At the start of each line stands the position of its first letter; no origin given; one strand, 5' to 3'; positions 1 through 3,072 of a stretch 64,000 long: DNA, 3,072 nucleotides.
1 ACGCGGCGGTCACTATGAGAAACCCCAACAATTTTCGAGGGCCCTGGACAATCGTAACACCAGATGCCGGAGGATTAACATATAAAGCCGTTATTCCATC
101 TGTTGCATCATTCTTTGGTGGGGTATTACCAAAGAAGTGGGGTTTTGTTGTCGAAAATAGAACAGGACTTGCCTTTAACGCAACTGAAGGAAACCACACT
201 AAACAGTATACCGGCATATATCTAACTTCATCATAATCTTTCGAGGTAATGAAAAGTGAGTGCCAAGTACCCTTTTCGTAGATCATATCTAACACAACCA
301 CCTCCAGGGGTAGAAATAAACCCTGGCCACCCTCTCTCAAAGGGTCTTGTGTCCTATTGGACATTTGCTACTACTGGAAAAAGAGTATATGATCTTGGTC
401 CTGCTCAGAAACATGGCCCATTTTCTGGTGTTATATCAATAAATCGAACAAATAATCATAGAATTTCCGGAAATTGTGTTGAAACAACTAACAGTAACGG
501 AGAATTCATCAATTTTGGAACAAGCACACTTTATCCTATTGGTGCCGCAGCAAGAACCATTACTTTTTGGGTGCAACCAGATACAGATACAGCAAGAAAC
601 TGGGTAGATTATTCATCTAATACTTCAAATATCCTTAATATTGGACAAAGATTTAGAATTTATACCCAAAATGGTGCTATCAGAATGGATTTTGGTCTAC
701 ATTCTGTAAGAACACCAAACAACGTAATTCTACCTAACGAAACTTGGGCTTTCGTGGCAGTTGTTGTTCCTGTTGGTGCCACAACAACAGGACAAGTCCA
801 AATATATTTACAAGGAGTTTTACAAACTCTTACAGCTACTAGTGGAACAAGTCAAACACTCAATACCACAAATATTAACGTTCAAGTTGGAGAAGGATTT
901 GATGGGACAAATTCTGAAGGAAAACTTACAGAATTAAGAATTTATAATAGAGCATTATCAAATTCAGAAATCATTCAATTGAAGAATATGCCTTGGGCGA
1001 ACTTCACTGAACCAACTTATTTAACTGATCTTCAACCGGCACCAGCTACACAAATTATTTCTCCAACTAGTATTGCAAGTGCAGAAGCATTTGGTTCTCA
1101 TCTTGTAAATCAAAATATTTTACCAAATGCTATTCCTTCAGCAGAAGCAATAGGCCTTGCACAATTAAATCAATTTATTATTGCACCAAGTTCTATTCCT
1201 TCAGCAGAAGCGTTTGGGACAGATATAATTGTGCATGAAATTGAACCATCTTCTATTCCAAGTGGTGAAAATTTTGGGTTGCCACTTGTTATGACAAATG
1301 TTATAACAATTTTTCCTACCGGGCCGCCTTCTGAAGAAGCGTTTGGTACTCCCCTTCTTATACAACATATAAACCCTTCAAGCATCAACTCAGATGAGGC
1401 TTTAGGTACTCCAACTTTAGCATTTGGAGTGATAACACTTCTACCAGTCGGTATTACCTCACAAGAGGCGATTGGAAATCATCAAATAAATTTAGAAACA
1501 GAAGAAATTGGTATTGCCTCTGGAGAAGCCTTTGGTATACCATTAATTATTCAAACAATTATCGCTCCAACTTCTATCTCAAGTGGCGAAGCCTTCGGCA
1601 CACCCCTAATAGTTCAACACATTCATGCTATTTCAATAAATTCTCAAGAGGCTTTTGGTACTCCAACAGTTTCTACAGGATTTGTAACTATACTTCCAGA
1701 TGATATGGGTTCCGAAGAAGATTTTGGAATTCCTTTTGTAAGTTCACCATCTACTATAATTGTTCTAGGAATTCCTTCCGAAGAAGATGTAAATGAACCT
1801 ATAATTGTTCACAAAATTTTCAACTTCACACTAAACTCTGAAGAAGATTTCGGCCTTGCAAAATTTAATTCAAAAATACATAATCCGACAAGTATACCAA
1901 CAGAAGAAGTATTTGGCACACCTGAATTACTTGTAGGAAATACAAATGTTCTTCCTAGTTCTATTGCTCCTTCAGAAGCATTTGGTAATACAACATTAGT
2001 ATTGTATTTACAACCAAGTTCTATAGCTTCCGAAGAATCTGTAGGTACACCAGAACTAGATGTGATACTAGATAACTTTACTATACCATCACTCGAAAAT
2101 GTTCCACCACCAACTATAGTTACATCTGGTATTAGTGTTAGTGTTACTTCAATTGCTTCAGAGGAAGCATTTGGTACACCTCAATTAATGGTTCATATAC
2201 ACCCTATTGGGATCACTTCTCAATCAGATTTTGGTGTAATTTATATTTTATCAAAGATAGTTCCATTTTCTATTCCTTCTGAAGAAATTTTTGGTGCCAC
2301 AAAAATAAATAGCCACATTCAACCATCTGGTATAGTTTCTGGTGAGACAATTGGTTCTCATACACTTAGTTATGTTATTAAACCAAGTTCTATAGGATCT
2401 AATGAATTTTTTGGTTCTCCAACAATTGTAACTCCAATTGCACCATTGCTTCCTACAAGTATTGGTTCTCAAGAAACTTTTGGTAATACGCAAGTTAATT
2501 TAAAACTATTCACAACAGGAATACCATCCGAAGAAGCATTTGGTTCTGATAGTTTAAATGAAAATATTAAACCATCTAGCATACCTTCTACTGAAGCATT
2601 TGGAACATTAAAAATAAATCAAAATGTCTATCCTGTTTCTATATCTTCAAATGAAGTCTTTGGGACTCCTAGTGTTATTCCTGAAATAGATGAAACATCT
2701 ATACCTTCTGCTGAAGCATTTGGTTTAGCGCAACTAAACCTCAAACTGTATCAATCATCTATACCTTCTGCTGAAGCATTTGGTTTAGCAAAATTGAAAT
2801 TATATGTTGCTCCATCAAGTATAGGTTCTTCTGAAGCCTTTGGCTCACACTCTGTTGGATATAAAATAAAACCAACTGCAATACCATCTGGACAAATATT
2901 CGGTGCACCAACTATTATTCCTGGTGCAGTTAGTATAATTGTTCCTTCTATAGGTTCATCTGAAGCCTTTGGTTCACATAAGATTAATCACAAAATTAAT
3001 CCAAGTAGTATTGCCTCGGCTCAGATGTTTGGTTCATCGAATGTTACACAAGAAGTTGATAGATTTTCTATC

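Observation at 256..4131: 1291-aa LamG-domain protein with about 48 tandem 20-aa '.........' repeats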

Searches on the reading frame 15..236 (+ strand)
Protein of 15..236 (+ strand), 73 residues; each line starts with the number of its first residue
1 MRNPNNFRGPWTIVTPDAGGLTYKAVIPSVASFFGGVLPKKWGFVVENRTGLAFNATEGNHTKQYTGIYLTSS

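Call 5: search_protein_families(library=pfam, proteins=[window:15-236:+], max_evalue=0.01)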
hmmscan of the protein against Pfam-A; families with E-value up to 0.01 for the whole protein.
window:15-236:+ (73 aa): 0 families

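Call 6: search_protein_families(library=phrogs, proteins=[window:15-236:+], max_evalue=0.001)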
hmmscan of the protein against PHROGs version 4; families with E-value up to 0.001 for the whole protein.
window:15-236:+ (73 aa): 0 families

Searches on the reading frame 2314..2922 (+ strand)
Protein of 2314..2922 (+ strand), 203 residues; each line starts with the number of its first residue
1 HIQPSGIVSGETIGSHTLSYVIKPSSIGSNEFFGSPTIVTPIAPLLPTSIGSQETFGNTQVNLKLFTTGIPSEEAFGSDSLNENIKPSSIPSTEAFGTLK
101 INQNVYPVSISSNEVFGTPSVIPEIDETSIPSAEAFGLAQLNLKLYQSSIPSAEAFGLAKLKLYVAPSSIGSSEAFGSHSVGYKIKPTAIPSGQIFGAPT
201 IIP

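Call 55: predict_structure(alignment_id=A3)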
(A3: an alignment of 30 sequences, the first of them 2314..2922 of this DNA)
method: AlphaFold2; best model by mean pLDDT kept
length: 203 residues; sequences in the alignment: 30
mean_pLDDT: 57.9   pTM: 0.46
mean pLDDT of the five models: 57.9, 52.1, 48.2, 44.2, 37.5
residues with pLDDT >= 90: 0; 70-90: 1; 50-70: 187; < 50: 15
segments of 3 or more residues with pLDDT < 50: 165-167
pLDDT, mean of each block of 10 residues (from residue 1): 61 57 64 59 60 62 61 63 63 63 61 58 54 53 53 53 51 54 52 56 57
secondary structure, 60 per line:
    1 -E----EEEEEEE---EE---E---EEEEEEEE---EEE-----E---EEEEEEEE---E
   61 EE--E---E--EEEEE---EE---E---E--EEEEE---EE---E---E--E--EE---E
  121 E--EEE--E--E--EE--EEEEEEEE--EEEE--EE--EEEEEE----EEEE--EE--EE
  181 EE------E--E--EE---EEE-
elements in order: E7-13 E26-33 E37-39 E49-56 E60-62 E72-76 E92-96 E124-126 E139-146 E149-152 E159-164 E169-172 E179-182 E200-202

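Call 74: fold_search(model_id=the predicted structure, library=pdb)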
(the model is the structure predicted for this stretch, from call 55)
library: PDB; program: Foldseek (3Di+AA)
matches with E <= 10: 287; with E <= 0.001: 0
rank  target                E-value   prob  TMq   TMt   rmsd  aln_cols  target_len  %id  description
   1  4k6r                  3.8e-03  0.69  0.20  0.12  12.5       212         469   12  Crystal structure of GlmU in complex with ATP (released 2014-04-16)
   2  3d8v                  7.1e-03  0.57  0.19  0.12  12.8       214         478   12  Crystal structure of GlmU from Mycobacterium tuberculosis in complex with uridine-diphosphate-N-acetylglucosamine (released 2009-03-10)
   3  1g97                  1.1e-02  0.35  0.19  0.12  12.3       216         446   13  S.PNEUMONIAE GLMU COMPLEXED WITH UDP-N-ACETYLGLUCOSAMINE AND MG2+ (released 2001-05-22)
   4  7ojp_U                1.2e-02  0.57  0.19  0.16  13.0       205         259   11  Crystal structure of Pseudomonas aeruginosa LpxA in complex with compound 1 (released 2021-10-13)
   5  4ac3                  1.6e-02  0.30  0.18  0.11  12.6       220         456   11  S.pneumoniae GlmU in complex with an antibacterial inhibitor (released 2012-02-15)
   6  2iu8_A                1.6e-02  0.69  0.23  0.16  12.8       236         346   11  Chlamydia trachomatis LpxD with 25mM UDPGlcNAc (Complex I) (released 2007-02-20)
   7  1hm0_A                1.6e-02  0.51  0.21  0.13  12.1       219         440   11  CRYSTAL STRUCTURE OF S.PNEUMONIAE N-ACETYLGLUCOSAMINE 1-PHOSPHATE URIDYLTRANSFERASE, GLMU (released 2001-11-30)
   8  7ojw_A                1.7e-02  0.51  0.21  0.18  12.2       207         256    9  Crystal structure of Pseudomonas aeruginosa LpxA in complex with compound 93 (released 2021-10-13)
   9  2v0h                  1.9e-02  0.23  0.18  0.12  13.1       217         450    6  Characterization of Substrate Binding and Catalysis of the Potential Antibacterial Target N-acetylglucosamine-1-phosphat (released 2008-01-15)
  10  2iu8_B                3.6e-02  0.54  0.23  0.16  13.0       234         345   13  Chlamydia trachomatis LpxD with 25mM UDPGlcNAc (Complex I) (released 2007-02-20)
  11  4ihf_A                3.6e-02  0.14  0.16  0.13  12.9       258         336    8  Chasing Acyl Carrier Protein Through a Catalytic Cycle of Lipid A Production (released 2013-11-13)
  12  6oss_A                4.2e-02  0.30  0.18  0.15  12.7       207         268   13  Crystal Structure of the Acyl-Carrier-Protein UDP-N-Acetylglucosamine O-Acyltransferase LpxA from Proteus mirabilis (released 2020-01-29)
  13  3spt                  4.2e-02  0.30  0.19  0.12  12.1       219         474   12  Crystal structure of GlmU from Mycobacterium tuberculosis in complex with ACETYL COENZYME A and URIDINE-DIPHOSPHATE-N-AC (released 2012-08-08)
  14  7ojq_C                4.4e-02  0.35  0.21  0.18  12.1       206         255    8  Crystal structure of Pseudomonas aeruginosa LpxA in complex with compound 7 (released 2021-10-13)
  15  6p83_C                4.6e-02  0.14  0.15  0.12  13.1       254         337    8  E.coli LpxD in complex with compound 1o (released 2019-08-28)
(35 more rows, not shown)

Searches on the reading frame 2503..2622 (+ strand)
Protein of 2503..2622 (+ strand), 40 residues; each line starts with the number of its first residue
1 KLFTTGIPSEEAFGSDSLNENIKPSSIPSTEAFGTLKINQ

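Call 44: search_solved_structures(query=A2, max_evalue=10, show_alignments=3)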
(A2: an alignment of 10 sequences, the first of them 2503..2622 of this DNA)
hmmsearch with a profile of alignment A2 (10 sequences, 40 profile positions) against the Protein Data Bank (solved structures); distinct sequences matched with E-value up to 10: 1.
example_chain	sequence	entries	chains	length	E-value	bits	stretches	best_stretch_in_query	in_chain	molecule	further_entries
1c89_A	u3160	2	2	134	7.2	9.6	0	21-31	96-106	ANTIFREEZE PROTEIN TYPE III | PROTEIN (ANTIFREEZE PROTEIN TYPE III)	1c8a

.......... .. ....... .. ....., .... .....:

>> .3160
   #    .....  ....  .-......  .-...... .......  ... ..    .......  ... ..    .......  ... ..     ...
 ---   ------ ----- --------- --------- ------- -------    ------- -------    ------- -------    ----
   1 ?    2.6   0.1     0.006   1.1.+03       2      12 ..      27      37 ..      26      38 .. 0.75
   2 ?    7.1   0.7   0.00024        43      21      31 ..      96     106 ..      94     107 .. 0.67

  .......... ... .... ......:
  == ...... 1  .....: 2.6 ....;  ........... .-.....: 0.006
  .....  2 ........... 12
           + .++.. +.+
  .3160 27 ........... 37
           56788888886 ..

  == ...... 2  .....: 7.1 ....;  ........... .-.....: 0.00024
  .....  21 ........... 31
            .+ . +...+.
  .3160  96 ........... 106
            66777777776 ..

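Call 54: search_protein_representatives(alignment_id=A2)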
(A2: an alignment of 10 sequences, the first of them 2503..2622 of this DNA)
Query: 10 sequences, 40 profile positions. Proteins with E-value up to 0.001 (for the whole library): 2832; up to 1e-10: 1855; up to 1e-30: 637. The best 150 are listed.
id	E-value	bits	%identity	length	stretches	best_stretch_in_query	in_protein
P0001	2.6e-239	788.7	-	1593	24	2-40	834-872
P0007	2.3e-142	478.4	-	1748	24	6-39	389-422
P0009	7.3e-140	470.4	-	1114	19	2-39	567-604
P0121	3.1e-137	462.0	-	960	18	2-40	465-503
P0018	7.2e-131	441.6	-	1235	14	4-40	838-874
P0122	4.1e-130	439.2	-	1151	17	2-38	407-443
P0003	4.7e-130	439.0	-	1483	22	2-40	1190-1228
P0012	9.1e-129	434.9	-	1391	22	2-38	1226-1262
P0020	7.1e-126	425.7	-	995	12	2-39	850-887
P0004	1.3e-123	418.4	-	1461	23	2-39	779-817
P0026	2.9e-122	414.1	-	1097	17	2-40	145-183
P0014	4.0e-114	388.0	-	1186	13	2-38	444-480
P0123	3.4e-113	385.1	-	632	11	2-39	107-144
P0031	3.5e-113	385.0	-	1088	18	2-36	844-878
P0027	5.6e-113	384.4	-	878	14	2-39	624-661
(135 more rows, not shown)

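Call 65: find_related_loci(query=A2, collection=viral_contigs, flank=10000)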
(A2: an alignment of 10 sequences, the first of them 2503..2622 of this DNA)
Query A2 (40 aa) in viral_contigs; peptide patterns used: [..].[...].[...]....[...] (x = any residue, [..] = any of these).
453 stretches matched a pattern; 225 encode a relative of the query (tblastn E <= 1e-3); the best 80 are kept; 79 distinct loci.
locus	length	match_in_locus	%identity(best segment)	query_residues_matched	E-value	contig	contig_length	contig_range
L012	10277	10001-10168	64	5-40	3e-11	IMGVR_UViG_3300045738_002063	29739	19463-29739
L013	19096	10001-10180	60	5-40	3e-10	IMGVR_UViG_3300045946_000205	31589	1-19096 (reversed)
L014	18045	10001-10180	55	1-40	8e-10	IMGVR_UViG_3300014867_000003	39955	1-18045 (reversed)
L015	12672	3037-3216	55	1-40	8e-10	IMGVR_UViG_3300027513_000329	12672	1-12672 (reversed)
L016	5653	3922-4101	55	1-40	8e-10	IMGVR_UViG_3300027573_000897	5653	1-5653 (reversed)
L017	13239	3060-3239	55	1-40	8e-10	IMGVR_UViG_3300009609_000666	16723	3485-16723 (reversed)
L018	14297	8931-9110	50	1-40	1e-9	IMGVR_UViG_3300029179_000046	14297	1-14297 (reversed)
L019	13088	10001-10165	62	5-40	1e-9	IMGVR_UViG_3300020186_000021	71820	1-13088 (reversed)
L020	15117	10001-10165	62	5-40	1e-9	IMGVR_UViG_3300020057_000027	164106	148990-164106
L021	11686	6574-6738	62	5-40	1e-9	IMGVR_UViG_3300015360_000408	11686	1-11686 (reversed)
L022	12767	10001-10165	62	5-40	1e-9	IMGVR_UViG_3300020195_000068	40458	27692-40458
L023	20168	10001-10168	61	5-40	2e-9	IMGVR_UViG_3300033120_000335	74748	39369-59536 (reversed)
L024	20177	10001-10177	54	1-39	2e-9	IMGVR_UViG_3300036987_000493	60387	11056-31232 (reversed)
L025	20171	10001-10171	58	5-40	2e-9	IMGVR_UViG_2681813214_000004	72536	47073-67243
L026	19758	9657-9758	56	2-35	6e-9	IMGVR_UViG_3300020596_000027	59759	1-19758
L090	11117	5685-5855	51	2-39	2e-6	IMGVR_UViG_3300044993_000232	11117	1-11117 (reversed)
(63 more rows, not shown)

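Call 69: search_protein_families(library=phrogs, proteins=[L020:58-1638:+, L020:1748-3901:+, L020:3929-4522:+, L020:4598-6706:+, L020:6904-7569:+, L020:7570-8145:+, L020:8156-8638:+], max_evalue=0.001)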
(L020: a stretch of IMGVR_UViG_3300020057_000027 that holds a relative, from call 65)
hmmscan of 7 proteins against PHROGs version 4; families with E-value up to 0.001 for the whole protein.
L020:58-1638:+ (526 aa): 11 families
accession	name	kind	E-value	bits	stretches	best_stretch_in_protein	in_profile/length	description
phrog_2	-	head and packaging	3.2e-55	189.2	1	11-483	262-626/807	terminase large subunit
phrog_5989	-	head and packaging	3.5e-44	152.4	1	2-223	130-333/347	terminase large subunit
phrog_36964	-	head and packaging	3.3e-36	125.7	1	28-436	420-850/890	terminase large subunit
phrog_38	-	head and packaging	1.1e-17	64.9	1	17-458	292-719/760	terminase large subunit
phrog_24361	-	head and packaging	1.9e-15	58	1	302-450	6-150/162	terminase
phrog_7579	-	head and packaging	5.8e-15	56.2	1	36-240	24-229/239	terminase large subunit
phrog_5909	-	head and packaging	3.6e-06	27.3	1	160-339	3-182/285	terminase large subunit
phrog_26724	-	unknown function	7.7e-06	26.6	1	9-157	29-176/192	-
phrog_38407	-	unknown function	7.9e-06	26.1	1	250-434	166-343/370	-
phrog_15503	-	unknown function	1.4e-05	25.7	1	13-148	69-207/245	-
phrog_9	-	head and packaging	0.0001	22.3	1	3-158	194-347/812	terminase large subunit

L020:1748-3901:+ (717 aa): 8 families
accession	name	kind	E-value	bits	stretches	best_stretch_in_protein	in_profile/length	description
phrog_23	-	tail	3.7e-128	429.4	1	3-715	22-474/496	tail sheath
phrog_10581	-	tail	1e-44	154.1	1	539-699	735-905/915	tail sheath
phrog_38392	-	tail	5.4e-20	72.8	1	5-149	6-150/329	tail sheath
phrog_17610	-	tail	6.2e-15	55.1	1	521-707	917-1110/1135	tail sheath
phrog_34521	-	tail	2.8e-09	36.5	1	558-692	804-939/962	tail sheath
phrog_20545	-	tail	5.3e-07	29.8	1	4-89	21-106/538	tail sheath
phrog_19666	-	tail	8.1e-06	25.5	1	441-651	730-934/985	tail sheath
phrog_279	-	tail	0.00012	21.9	0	627-701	407-480/489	tail sheath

L020:3929-4522:+ (197 aa): 3 families
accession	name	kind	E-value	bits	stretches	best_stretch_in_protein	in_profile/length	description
phrog_45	-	tail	2.4e-52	179.2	1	1-194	74-256/350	tail tube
phrog_4542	-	tail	2.4e-11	44.5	1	52-196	44-184/214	tail tube protein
phrog_3629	-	tail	4.4e-09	36.9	1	51-191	72-205/313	tail tube protein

L020:4598-6706:+ (702 aa): 3 families
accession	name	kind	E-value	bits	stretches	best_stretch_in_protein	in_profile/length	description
phrog_213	-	head and packaging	1.2e-190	635.6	2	4-346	4-343/528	portal protein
phrog_33307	-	unknown function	0.0002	22.4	1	132-189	33-90/114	-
phrog_23805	-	unknown function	0.00059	21.2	0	270-305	16-51/72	-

L020:6904-7569:+ (221 aa): 3 families
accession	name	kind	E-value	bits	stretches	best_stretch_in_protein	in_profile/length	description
phrog_207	-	head and packaging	5.8e-79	267.4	1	1-218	13-220/519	head maturation protease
phrog_31489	-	head and packaging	0.00055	20.8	1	12-72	19-77/91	head maturation protease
phrog_3014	-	head and packaging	0.00097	19.4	0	34-76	35-79/266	head maturation protease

L020:7570-8145:+ (191 aa): 0 families

L020:8156-8638:+ (160 aa): 0 families

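Call 85: search_protein_families(library=pfam, proteins=[L090:6581-6916:+, L090:2701-5178:+, L020:7570-8145:+, L020:8156-8638:+, L090:2399-2698:+], max_evalue=0.01)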
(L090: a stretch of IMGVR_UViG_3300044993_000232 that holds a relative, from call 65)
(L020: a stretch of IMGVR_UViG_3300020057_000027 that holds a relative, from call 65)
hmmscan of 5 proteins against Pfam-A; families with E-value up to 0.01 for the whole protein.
L090:6581-6916:+ (112 aa): 1 family
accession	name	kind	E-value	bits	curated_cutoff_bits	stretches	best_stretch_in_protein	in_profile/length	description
PF23148.1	Gp77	-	0.00051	20.9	27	1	11-109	1-84/84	Podophage GP4 fiber-tail adaptor protein gp77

L090:2701-5178:+ (826 aa): 2 families
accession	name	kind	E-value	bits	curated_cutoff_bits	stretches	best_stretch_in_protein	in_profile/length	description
PF13229.12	Beta_helix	-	1.8e-07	31.3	25.9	2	405-529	24-138/158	Right handed beta helix region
PF10162.14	G8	-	0.00084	19.7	22.9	1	200-288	31-123/124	G8 domain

L020:7570-8145:+ (191 aa): 0 families

L020:8156-8638:+ (160 aa): 0 families

L090:2399-2698:+ (100 aa): 0 families

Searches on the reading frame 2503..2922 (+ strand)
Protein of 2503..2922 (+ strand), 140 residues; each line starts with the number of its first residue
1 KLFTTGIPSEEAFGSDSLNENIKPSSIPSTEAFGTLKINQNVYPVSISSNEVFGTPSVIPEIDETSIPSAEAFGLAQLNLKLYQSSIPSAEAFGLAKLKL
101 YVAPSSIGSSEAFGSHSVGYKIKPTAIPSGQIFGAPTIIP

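Call 89: predict_structure(alignment_id=A4)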
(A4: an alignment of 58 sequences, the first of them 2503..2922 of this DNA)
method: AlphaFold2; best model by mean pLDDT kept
length: 140 residues; sequences in the alignment: 58
mean_pLDDT: 46.8   pTM: 0.33
mean pLDDT of the five models: 46.8, 37.1, 36.5, 35.2, 30.8
residues with pLDDT >= 90: 0; 70-90: 0; 50-70: 33; < 50: 107
segments of 3 or more residues with pLDDT < 50: 1-21, 24-36, 44-58, 63-76, 84-89, 91-96, 104-109, 111-114, 124-140
pLDDT, mean of each block of 10 residues (from residue 1): 43 44 46 46 47 46 47 47 48 49 49 50 47 45
secondary structure, 60 per line:
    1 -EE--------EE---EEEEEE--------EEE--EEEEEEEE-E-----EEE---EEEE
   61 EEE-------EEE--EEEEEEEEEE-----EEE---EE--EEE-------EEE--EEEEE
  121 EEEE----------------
elements in order: E17-22 E31-33 E36-43 E51-53 E57-63 E71-73 E76-85 E91-93 E101-103 E111-113 E116-124
